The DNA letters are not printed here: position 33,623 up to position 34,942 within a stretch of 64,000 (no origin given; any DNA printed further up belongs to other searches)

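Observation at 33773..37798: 1341-aa secreted protein combining a zinc phospholipase-C-like domain, lamin-tail domain and beta-helix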

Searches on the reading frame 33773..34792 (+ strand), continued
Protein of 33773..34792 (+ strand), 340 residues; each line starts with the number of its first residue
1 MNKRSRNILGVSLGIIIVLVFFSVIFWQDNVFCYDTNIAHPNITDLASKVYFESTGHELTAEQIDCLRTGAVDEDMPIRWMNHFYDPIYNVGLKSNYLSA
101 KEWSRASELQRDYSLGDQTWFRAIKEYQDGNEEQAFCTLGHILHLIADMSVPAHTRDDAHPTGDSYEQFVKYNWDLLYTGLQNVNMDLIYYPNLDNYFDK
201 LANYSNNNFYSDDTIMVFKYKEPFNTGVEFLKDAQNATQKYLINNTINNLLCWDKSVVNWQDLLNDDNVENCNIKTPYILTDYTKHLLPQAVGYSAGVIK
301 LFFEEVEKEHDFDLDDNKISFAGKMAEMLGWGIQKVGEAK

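Call 33: find_related_loci(query=A4, collection=genome_contigs, flank=6000)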
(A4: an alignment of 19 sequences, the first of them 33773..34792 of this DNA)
Query A4 (340 aa) in genome_contigs; peptide patterns used: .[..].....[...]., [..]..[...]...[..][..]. (x = any residue, [..] = any of these).
526 stretches matched a pattern; 483 encode a relative of the query (tblastn E <= 1e-3); the best 80 are kept; 80 distinct loci.
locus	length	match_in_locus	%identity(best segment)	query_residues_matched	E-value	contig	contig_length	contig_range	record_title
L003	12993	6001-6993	61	1-340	6e-133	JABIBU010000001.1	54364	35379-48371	MAG: Candidatus Magasanikbacteria bacterium isolate SI048_bin34 k141_1816539, whole genome shotgun sequence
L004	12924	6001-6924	46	31-334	1e-87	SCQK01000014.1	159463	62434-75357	MAG: Patescibacteria group bacterium isolate DP16D_bin.9 DP16D_bin.9-114292, whole genome shotgun sequence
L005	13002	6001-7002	45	2-330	6e-86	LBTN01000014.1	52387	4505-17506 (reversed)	MAG: Candidatus Magasanikbacteria bacterium GW2011_GWA2_37_8 US58_C0014, whole genome shotgun sequence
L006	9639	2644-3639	46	4-336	1e-83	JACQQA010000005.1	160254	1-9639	MAG: Candidatus Magasanikbacteria bacterium isolate NC_groundwater_1321_Ag_S-0.2um_45_150 S_p2_S4_coassembly_k141_159721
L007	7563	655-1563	47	23-338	1e-82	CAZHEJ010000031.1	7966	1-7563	MAG TPA_asm: uncultured Gammaproteobacteria bacterium isolate binchicken_co266_196 genome assembly, contig: NODE_18601_l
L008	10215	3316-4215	42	3-308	7e-80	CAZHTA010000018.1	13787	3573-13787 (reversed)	MAG TPA_asm: uncultured Gammaproteobacteria bacterium isolate SRP272421_co2_50 genome assembly, contig: NODE_14840_lengt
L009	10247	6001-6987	45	15-333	8e-80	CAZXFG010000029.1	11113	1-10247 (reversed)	MAG TPA_asm: uncultured Gammaproteobacteria bacterium isolate SRP062349_co6_369 genome assembly, contig: NODE_4512_lengt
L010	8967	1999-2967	43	1-333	2e-79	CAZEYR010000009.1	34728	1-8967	MAG TPA_asm: uncultured Gammaproteobacteria bacterium isolate SRP263991_co3_384 genome assembly, contig: NODE_944_length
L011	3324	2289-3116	45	1-308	2e-79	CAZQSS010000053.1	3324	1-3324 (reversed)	MAG TPA_asm: uncultured Gammaproteobacteria bacterium isolate binchicken_co248_149 genome assembly, contig: NODE_61910_l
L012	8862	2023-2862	47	11-309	6e-79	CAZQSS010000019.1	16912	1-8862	MAG TPA_asm: uncultured Gammaproteobacteria bacterium isolate binchicken_co248_149 genome assembly, contig: NODE_3797_le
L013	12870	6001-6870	47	15-310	3e-78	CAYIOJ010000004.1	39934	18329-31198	MAG TPA_asm: uncultured Gammaproteobacteria bacterium isolate ERP119705_co24_904 genome assembly, contig: NODE_867_lengt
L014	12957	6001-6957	44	6-313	1e-77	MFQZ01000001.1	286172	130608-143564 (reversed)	MAG: Candidatus Magasanikbacteria bacterium RIFOXYC2_FULL_42_28 rifoxyc2_full_scaffold_12, whole genome shotgun sequence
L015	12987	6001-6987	45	4-336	3e-77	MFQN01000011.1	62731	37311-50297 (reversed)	MAG: Candidatus Magasanikbacteria bacterium RIFCSPLOWO2_12_FULL_43_12 rifcsplowo2_12_scaffold_2292, whole genome shotgun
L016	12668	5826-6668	45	24-308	2e-77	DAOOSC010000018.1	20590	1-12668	MAG TPA_asm: Candidatus Magasanikbacteria bacterium isolate AMR_MDS_2529 NODE_3159_length_20590_cov_9.903433, whole geno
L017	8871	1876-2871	44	11-340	2e-76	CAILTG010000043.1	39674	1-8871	MAG: Candidatus Magasanikbacteria bacterium isolate MJ-time_bin-2094 genome assembly, contig: bin-2094:043/101, whole ge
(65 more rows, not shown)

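Call 61: search_protein_representatives(alignment_id=A1)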
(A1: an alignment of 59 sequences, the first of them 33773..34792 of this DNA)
Query: 59 sequences, 404 profile positions. Proteins with E-value up to 0.001 (for the whole library): 9199; up to 1e-10: 6568; up to 1e-30: 3381. The best 150 are listed.
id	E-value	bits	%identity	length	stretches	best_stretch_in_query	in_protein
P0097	3.0e-118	412.0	-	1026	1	6-355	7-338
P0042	2.0e-116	406.0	-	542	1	1-390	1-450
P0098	4.9e-116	404.7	-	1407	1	1-376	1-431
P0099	2.5e-115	402.4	-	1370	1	1-376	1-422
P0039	1.1e-113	396.9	-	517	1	1-376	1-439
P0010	2.7e-113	395.7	-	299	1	5-310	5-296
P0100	3.7e-113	395.2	-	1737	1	1-360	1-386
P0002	1.6e-112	393.1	-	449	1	12-338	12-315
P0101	5.8e-112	391.3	-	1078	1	6-331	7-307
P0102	6.5e-112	391.1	-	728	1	1-360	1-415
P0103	9.9e-111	387.2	-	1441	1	13-360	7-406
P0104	1.3e-110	386.8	-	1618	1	1-377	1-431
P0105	1.4e-110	386.7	-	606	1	1-376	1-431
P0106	1.5e-110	386.6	-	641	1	1-376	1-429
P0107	2.2e-110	386.1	-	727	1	1-331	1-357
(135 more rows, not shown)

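Call 78: find_encoding_contigs(protein=P0075, flank=5000, max_places=2)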
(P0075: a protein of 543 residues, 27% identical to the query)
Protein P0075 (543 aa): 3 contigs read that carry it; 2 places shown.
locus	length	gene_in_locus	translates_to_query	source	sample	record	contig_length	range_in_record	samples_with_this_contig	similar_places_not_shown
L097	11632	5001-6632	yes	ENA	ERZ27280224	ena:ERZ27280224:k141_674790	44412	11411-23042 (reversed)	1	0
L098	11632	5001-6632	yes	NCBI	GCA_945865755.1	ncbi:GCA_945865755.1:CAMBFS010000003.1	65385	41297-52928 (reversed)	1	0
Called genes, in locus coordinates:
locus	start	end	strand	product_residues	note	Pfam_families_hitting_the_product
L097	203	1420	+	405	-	PF05762:VWA_CoxE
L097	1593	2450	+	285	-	PF06778:Chlor_dismutase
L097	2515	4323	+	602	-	PF19077:Big_13 (faint), PF17936:Big_6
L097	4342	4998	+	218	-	-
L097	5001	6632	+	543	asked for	-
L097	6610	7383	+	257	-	PF15902:Sortilin-Vps10 (faint), PF02012:BNR (faint)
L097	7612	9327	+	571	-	PF01011:PQQ, PF13570:Beta-prop_ACSF4 (weak), PF13360:PQQ_2, PF01011:PQQ, PF13360:PQQ_2, PF13570:Beta-prop_ACSF4 (weak)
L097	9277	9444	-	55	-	-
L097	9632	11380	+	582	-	PF00587:tRNA-synt_2b, PF04073:tRNA_edit, PF03129:HGTP_anticodon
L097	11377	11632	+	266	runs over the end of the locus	PF00215:OMPdecase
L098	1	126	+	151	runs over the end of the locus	PF01850:PIN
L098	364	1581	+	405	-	PF05762:VWA_CoxE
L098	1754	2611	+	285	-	PF06778:Chlor_dismutase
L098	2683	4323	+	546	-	PF19077:Big_13 (faint), PF17936:Big_6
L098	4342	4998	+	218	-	-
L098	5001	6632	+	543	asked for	-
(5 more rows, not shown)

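Call 79: find_encoding_contigs(protein=P0060, flank=5000, max_places=2)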
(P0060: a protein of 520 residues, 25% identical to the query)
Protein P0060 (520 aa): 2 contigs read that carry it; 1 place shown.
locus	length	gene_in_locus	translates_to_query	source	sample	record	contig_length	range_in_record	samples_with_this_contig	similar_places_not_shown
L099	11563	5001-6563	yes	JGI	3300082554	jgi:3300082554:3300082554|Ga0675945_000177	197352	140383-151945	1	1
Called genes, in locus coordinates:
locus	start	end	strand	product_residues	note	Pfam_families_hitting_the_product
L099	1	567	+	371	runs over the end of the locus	PF01041:DegT_DnrJ_EryC1, PF01212:Beta_elim_lyase (weak), PF01053:Cys_Met_Meta_PP (weak)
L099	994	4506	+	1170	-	PF18911:PKD_4, PF22352:K319L-like_PKD, PF18911:PKD_4 (weak), PF22352:K319L-like_PKD, PF18911:PKD_4, PF18911:PKD_4, PF22352:K319L-like_PKD, PF09136:Glucodextran_B, +4 more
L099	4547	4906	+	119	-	-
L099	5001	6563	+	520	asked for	-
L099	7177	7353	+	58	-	-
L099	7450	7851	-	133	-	PF14489:QueF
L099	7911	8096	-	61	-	-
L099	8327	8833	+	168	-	PF02776:TPP_enzyme_N (weak)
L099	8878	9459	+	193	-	PF02775:TPP_enzyme_C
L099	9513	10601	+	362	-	PF00266:Aminotran_5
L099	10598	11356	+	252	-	PF00483:NTP_transferase (weak), PF01128:IspD (weak), PF12804:NTP_transf_3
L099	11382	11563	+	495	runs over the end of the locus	PF01066:CDP-OH_P_transf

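Call 87: search_protein_families(library=pfam, proteins=[L003:4912-5415:+], max_evalue=0.1)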
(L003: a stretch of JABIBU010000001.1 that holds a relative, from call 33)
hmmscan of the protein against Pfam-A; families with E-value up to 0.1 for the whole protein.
L003:4912-5415:+ (168 aa): 1 family
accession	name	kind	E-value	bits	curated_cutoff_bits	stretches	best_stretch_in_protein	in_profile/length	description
PF00637.26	Clathrin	-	0.028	14.6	29.6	1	76-129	88-141/143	Region in Clathrin and VPS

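Call 92: search_protein_families(library=ncbifam, proteins=[L003:4912-5415:+], max_evalue=0.1)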
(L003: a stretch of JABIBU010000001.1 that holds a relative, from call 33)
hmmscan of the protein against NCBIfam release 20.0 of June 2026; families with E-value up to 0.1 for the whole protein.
L003:4912-5415:+ (168 aa): 0 families
